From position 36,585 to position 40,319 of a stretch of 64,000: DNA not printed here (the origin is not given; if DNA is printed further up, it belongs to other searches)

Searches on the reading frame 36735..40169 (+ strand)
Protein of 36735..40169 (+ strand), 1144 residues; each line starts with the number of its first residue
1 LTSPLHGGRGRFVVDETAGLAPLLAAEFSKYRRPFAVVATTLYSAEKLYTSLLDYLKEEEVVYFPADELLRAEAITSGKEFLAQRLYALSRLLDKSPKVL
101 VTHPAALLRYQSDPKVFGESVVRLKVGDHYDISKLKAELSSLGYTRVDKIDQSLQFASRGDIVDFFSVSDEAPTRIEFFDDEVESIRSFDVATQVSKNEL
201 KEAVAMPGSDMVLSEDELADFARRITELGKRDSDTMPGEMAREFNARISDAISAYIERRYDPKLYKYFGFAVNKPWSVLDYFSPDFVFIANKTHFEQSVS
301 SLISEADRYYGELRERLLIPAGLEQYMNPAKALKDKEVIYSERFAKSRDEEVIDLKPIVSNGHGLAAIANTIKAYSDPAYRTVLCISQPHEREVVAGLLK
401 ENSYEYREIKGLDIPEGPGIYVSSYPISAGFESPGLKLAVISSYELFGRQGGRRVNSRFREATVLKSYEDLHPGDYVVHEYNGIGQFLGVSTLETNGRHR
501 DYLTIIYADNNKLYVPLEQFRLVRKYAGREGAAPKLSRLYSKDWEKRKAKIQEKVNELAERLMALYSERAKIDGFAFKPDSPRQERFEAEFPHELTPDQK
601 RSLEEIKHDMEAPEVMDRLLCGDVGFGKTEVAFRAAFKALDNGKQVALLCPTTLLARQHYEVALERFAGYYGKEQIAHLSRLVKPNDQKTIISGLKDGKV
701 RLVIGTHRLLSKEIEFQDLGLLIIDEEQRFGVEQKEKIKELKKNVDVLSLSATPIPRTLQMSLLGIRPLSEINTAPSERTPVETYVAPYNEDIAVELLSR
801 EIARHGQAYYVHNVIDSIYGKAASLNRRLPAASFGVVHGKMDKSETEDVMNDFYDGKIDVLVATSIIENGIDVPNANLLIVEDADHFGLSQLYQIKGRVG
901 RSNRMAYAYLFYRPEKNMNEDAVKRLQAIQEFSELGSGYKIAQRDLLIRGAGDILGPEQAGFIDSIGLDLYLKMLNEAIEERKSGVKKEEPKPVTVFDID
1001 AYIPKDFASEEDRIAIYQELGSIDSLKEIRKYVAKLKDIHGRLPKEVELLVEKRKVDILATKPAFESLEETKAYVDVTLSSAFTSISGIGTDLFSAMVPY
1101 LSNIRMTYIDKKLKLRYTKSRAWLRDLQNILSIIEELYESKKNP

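Call 75: search_protein_families(library=ncbifam, proteins=[window:36735-40169:+], max_evalue=1e-10)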
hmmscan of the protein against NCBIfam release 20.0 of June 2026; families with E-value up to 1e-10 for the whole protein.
window:36735-40169:+ (1144 aa): 22 families
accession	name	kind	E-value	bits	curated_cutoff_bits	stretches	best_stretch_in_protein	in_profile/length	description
TIGR00580.2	mfd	equivalog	3.7e-288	958.8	800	1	139-1068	1-906/907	transcription-repair coupling factor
NF007966.0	PRK10689.1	equivalog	3.7e-196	654.2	1329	2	383-1069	386-1079/1148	transcription-repair coupling factor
NF008165.0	PRK10917.1-3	equivalog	1.7e-118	397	711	1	567-964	237-636/692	ATP-dependent DNA helicase RecG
NF008168.0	PRK10917.2-2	equivalog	2.4e-118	396.6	718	1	570-984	341-761/795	ATP-dependent DNA helicase RecG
TIGR00643.1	recG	equivalog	5.7e-117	392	659.4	1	547-964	188-609/629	ATP-dependent DNA helicase RecG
NF008164.0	PRK10917.1-2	equivalog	7.2e-97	325.3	785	1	567-962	249-645/704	ATP-dependent DNA helicase RecG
NF008163.0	PRK10917.1-1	equivalog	1.3e-95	321.2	796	1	555-964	226-644/692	ATP-dependent DNA helicase RecG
NF008170.0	PRK10917.2-4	equivalog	1.5e-95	320.8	975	1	584-965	390-773/826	ATP-dependent DNA helicase RecG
NF008166.0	PRK10917.1-4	equivalog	7.8e-92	308.5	864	1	582-961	264-654/705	ATP-dependent DNA helicase RecG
NF008167.0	PRK10917.2-1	equivalog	7.7e-82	275.6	995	1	585-978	275-701/744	ATP-dependent DNA helicase RecG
NF008169.0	PRK10917.2-3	equivalog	1.7e-56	192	555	1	560-961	197-581/610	ATP-dependent DNA helicase RecG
NF003673.1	PRK05298.1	equivalog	1.5e-26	93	743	1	49-233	86-269/653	excinuclease ABC subunit UvrB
TIGR00631.1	uvrb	equivalog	6e-26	90.8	750.1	1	49-239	86-274/658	excinuclease ABC subunit UvrB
NF004070.0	PRK05580.2-2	equivalog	3.2e-20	71.8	921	1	579-739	181-334/729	primosomal protein N'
NF004066.1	PRK05580.1-3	equivalog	5.8e-20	71.2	813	1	579-736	238-385/788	primosomal protein N'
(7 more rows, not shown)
